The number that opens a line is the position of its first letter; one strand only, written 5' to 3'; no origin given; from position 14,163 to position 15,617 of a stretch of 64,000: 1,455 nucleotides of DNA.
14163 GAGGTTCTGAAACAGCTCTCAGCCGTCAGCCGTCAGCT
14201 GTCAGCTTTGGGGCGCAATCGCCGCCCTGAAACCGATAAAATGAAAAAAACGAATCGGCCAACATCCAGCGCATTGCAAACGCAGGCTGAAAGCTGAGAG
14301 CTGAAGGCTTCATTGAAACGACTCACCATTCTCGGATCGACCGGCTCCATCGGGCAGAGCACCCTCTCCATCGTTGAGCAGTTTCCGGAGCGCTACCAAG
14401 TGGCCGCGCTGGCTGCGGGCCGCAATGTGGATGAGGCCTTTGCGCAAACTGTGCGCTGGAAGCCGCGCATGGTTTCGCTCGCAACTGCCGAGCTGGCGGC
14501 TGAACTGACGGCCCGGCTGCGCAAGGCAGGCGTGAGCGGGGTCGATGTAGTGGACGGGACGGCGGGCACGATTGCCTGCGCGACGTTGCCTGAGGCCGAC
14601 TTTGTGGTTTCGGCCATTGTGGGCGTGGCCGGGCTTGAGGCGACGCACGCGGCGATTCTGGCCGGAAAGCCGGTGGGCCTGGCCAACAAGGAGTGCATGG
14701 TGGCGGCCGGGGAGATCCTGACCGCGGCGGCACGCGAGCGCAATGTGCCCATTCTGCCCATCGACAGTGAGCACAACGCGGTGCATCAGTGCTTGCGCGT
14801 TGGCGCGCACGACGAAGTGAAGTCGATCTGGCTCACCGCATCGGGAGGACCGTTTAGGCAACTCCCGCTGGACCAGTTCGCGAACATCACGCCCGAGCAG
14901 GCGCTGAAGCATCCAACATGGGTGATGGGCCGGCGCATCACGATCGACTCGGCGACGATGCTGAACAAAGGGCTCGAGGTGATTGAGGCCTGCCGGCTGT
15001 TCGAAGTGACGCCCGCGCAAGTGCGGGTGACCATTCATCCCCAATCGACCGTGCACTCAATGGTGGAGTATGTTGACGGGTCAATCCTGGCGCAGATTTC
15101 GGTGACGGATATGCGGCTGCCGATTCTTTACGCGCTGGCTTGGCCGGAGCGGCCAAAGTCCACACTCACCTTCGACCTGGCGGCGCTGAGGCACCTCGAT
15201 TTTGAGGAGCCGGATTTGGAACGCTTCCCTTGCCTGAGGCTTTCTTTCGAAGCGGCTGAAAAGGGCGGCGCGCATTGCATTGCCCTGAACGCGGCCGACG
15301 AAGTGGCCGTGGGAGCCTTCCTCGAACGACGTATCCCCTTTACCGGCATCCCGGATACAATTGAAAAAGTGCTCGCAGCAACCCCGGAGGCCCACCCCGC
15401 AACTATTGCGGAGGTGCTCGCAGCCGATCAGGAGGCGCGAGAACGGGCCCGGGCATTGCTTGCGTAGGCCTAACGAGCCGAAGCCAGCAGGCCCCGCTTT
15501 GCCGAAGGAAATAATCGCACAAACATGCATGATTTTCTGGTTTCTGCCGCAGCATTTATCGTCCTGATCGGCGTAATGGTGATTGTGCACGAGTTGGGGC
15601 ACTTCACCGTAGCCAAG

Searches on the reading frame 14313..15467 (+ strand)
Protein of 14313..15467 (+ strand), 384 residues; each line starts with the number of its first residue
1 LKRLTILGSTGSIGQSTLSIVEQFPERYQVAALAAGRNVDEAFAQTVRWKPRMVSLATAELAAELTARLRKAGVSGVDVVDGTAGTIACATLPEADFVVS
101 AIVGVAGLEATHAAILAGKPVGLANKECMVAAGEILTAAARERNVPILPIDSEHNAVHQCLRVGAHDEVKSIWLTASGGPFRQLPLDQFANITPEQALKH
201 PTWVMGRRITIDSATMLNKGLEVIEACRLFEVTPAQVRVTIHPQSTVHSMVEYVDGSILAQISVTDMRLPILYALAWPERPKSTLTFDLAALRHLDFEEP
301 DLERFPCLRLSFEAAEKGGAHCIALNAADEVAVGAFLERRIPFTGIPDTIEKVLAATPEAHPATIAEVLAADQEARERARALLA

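Call 40: list_cluster_members(proteins=[window:14313-15467:+, window:15525-16904:+, window:13303-14172:+, L005:1786-3174:-, L005:19249-20403:+])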
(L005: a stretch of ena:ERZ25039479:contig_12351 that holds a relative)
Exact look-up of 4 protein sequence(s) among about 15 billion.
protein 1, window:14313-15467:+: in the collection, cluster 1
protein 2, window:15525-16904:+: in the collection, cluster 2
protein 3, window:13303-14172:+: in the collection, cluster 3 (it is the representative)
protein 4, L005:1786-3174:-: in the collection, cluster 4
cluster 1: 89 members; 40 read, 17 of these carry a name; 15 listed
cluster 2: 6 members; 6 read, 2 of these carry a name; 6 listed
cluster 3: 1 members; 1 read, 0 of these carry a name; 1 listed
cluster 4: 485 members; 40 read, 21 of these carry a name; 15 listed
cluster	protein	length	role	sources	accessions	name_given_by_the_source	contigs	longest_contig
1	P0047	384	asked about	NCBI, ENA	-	-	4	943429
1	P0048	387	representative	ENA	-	-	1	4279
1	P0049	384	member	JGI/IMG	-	1-deoxy-D-xylulose-5-phosphate reductoisomerase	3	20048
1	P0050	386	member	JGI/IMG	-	1-deoxy-D-xylulose-5-phosphate reductoisomerase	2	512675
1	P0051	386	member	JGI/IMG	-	1-deoxy-D-xylulose-5-phosphate reductoisomerase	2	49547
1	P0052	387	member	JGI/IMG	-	1-deoxy-D-xylulose-5-phosphate reductoisomerase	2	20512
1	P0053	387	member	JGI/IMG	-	1-deoxy-D-xylulose-5-phosphate reductoisomerase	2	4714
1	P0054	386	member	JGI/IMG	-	1-deoxy-D-xylulose-5-phosphate reductoisomerase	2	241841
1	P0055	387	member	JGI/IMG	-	1-deoxy-D-xylulose-5-phosphate reductoisomerase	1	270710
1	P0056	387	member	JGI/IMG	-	1-deoxy-D-xylulose-5-phosphate reductoisomerase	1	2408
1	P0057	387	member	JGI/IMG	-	1-deoxy-D-xylulose-5-phosphate reductoisomerase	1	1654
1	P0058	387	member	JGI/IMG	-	1-deoxy-D-xylulose-5-phosphate reductoisomerase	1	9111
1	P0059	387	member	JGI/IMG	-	1-deoxy-D-xylulose-5-phosphate reductoisomerase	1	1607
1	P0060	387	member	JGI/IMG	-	1-deoxy-D-xylulose-5-phosphate reductoisomerase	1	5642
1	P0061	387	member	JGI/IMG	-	1-deoxy-D-xylulose-5-phosphate reductoisomerase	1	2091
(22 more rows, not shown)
